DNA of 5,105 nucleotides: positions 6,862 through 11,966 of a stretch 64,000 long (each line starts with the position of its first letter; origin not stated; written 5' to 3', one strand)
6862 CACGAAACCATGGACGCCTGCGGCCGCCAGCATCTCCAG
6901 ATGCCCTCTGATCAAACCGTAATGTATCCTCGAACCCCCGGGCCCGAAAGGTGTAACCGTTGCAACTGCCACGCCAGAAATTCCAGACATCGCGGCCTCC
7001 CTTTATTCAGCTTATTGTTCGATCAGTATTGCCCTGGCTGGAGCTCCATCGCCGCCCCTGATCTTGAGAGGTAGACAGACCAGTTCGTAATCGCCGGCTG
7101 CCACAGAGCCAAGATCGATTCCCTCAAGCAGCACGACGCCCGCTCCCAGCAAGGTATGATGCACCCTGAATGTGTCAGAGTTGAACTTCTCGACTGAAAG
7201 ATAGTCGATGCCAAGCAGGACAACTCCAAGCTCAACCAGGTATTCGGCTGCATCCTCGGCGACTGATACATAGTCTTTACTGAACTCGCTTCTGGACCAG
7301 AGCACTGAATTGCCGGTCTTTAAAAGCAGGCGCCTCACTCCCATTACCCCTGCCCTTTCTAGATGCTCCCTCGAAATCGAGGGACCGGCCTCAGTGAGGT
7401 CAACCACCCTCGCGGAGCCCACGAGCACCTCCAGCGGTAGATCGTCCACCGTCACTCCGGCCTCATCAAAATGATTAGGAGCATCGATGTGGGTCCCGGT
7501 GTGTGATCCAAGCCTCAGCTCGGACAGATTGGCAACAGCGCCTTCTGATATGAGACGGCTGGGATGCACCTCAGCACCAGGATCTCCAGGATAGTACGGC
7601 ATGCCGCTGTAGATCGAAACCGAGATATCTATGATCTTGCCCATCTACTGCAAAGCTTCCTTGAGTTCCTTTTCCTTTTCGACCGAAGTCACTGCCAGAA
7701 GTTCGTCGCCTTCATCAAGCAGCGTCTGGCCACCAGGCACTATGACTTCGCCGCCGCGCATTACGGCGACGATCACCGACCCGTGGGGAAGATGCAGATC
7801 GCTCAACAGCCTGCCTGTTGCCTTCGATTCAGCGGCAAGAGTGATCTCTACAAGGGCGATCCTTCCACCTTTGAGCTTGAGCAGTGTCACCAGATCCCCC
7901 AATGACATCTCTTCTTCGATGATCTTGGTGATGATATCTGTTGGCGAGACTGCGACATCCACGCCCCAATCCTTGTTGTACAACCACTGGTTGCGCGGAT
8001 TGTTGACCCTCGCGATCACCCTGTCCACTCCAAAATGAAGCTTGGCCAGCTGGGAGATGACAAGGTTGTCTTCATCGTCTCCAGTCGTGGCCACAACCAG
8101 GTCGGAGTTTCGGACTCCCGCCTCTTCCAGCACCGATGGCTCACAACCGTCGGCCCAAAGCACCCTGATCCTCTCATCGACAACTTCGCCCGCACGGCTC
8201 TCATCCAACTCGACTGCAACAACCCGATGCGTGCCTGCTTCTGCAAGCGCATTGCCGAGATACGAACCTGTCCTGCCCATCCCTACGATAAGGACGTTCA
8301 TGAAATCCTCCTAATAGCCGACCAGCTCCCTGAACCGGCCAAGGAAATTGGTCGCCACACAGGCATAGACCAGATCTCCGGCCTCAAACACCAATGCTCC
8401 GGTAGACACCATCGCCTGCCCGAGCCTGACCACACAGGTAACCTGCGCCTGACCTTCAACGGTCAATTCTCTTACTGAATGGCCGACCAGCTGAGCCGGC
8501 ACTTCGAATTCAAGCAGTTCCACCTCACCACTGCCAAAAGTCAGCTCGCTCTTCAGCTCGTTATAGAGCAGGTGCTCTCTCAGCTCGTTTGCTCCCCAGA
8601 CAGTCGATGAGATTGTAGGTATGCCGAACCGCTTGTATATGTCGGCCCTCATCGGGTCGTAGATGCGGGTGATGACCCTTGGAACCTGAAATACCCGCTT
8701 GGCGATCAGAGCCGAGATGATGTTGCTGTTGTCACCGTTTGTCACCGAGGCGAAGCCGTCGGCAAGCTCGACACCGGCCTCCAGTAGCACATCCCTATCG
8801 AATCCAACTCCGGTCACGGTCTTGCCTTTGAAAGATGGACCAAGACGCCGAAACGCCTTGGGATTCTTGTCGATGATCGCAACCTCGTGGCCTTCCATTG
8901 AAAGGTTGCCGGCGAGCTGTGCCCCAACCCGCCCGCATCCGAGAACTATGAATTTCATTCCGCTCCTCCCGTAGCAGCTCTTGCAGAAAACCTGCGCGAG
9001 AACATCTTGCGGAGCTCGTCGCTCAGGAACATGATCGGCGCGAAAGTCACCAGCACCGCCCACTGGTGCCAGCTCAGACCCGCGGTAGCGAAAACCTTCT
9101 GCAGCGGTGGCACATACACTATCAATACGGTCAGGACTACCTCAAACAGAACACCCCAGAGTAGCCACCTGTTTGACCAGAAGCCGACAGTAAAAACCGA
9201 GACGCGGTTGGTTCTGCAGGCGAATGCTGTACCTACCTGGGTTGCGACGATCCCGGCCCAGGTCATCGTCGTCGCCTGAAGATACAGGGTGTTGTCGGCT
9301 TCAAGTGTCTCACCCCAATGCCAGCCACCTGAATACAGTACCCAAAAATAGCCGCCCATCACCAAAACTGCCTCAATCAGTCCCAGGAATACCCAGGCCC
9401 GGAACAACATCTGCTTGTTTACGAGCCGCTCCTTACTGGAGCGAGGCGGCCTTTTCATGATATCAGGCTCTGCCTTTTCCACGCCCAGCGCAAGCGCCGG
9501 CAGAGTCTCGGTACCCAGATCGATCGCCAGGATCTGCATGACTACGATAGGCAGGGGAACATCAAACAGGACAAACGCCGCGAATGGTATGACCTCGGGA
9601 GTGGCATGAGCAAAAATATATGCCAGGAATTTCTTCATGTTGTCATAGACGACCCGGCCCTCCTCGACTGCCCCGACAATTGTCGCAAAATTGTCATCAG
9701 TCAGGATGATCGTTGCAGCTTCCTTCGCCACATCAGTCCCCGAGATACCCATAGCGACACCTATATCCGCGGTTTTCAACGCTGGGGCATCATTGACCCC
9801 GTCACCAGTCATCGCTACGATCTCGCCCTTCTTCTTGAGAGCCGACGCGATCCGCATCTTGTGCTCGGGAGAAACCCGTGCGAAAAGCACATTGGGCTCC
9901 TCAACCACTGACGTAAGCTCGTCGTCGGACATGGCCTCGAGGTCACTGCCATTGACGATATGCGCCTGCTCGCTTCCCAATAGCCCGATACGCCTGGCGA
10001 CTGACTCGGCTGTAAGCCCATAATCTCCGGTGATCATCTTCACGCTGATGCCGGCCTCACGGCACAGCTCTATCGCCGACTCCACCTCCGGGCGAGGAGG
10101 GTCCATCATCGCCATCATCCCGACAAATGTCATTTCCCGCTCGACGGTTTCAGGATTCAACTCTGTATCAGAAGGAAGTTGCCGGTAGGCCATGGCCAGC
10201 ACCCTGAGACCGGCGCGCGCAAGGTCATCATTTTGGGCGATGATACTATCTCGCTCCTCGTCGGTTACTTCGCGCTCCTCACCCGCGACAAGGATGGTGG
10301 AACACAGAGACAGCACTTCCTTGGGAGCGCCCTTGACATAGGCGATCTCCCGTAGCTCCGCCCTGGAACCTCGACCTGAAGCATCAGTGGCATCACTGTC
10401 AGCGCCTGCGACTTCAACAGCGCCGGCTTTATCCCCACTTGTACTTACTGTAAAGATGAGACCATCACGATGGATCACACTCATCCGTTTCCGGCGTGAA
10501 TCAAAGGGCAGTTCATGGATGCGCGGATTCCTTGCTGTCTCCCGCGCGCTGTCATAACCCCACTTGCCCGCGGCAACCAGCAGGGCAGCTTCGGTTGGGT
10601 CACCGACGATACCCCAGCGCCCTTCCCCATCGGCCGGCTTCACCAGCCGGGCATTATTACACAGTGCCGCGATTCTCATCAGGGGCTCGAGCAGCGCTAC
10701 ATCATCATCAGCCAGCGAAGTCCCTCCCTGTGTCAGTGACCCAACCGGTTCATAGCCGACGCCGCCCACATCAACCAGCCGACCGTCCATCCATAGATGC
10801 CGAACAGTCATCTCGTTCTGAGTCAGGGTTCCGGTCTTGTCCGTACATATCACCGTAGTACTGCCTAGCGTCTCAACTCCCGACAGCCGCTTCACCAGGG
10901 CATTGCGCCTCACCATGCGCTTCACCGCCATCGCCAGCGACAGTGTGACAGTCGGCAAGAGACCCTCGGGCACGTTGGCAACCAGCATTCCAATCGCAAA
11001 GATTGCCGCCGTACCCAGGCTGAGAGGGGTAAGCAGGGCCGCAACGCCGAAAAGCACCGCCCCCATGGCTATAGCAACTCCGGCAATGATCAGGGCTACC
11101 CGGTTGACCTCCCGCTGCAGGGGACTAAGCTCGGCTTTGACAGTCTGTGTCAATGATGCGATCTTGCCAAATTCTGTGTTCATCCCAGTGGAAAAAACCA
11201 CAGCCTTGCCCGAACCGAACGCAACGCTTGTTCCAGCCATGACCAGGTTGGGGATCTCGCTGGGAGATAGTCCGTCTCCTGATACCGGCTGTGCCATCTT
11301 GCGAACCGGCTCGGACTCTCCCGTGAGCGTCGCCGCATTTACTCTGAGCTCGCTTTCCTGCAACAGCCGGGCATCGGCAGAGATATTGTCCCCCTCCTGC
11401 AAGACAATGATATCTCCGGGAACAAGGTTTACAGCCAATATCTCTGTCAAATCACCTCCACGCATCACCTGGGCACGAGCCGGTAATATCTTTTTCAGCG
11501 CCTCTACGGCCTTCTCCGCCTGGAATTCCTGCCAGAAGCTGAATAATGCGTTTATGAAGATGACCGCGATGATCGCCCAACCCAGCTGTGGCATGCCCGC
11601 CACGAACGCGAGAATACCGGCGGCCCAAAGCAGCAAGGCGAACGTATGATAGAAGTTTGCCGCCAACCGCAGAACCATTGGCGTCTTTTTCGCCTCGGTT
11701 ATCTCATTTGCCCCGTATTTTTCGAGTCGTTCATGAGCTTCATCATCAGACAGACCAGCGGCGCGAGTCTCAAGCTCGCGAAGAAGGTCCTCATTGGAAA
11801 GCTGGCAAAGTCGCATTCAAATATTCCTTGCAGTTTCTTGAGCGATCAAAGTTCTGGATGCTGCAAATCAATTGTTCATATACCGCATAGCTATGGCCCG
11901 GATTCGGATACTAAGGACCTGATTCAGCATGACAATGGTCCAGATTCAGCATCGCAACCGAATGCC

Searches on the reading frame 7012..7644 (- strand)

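Call 84: search_protein_families(library=pfam, proteins=[window:7012-7644:-], max_evalue=0.00001)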
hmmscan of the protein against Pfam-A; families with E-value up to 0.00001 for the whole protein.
window:7012-7644:- (210 aa): 1 family
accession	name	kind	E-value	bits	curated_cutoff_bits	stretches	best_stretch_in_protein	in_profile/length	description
PF04199.19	Cyclase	-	2.3e-25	89.9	23.1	1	5-152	1-141/142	Putative cyclase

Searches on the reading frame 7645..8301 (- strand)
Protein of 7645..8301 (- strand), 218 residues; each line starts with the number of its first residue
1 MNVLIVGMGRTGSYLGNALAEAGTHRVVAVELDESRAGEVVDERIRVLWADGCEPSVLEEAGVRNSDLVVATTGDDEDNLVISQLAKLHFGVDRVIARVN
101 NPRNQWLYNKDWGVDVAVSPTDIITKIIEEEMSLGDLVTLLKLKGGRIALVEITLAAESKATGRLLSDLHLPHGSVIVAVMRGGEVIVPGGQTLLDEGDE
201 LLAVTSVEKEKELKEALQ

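Call 84: search_protein_families(library=pfam, proteins=[window:7645-8301:-], max_evalue=0.00001)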
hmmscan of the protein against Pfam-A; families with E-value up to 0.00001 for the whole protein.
window:7645-8301:- (218 aa): 2 families
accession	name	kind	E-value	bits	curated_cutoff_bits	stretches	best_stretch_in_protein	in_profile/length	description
PF02254.24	TrkA_N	-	1.1e-28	100.3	23.8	1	3-120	1-116/116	TrkA-N domain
PF02080.26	TrkA_C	-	6.5e-14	52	27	1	150-217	1-70/71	TrkA-C domain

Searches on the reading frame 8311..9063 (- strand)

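Call 84: search_protein_families(library=pfam, proteins=[window:8311-9063:-], max_evalue=0.00001)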
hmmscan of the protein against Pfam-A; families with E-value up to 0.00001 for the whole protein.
window:8311-9063:- (250 aa): 1 family
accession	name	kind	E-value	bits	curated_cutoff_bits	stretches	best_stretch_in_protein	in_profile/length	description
PF02254.24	TrkA_N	-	1.3e-24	87.2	23.8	1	38-152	1-114/116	TrkA-N domain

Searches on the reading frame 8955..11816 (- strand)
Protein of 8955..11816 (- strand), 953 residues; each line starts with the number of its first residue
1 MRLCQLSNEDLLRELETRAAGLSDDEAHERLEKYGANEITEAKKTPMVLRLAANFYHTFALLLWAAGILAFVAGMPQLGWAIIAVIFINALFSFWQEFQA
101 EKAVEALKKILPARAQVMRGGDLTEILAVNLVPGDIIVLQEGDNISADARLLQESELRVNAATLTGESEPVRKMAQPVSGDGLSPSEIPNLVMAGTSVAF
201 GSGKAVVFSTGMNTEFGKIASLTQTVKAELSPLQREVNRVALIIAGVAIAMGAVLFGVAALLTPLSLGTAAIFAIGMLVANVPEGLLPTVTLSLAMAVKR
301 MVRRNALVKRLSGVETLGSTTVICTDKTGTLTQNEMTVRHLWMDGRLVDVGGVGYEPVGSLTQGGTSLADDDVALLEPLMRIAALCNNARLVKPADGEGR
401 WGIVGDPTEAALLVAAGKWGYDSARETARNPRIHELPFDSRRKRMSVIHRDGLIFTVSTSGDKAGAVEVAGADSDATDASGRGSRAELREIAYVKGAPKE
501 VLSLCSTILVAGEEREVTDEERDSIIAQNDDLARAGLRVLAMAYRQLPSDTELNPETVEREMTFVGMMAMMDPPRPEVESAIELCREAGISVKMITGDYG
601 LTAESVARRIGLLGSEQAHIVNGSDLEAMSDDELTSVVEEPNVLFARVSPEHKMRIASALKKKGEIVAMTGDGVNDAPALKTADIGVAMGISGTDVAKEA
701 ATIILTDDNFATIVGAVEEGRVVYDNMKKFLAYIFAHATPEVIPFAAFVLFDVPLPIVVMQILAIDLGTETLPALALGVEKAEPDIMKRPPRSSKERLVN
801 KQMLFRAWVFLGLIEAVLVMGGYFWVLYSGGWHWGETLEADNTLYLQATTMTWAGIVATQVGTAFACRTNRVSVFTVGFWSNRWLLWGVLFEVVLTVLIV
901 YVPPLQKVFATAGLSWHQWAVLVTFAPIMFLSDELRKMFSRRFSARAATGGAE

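Call 84: search_protein_families(library=pfam, proteins=[window:8955-11816:-], max_evalue=0.00001)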
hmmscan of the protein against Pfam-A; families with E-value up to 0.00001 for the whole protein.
window:8955-11816:- (953 aa): 5 families
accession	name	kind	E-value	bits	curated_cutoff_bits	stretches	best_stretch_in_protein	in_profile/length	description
PF00689.26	Cation_ATPase_C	-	1e-51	175.6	27.3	1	754-939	1-175/175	Cation transporting ATPase, C-terminus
PF00122.25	E1-E2_ATPase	-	1.1e-43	149.3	28.1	1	110-304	2-181/181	E1-E2 ATPase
PF13246.12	Cation_ATPase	-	2.3e-21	76.1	21.7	1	384-508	1-91/91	Cation transport ATPase (P-type)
PF00702.32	Hydrolase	-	1.9e-18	68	26.4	1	541-684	62-191/191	haloacid dehalogenase-like hydrolase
PF00690.31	Cation_ATPase_N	-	1.1e-16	60.7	20.4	1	5-69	3-68/69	Cation transporter/ATPase, N-terminus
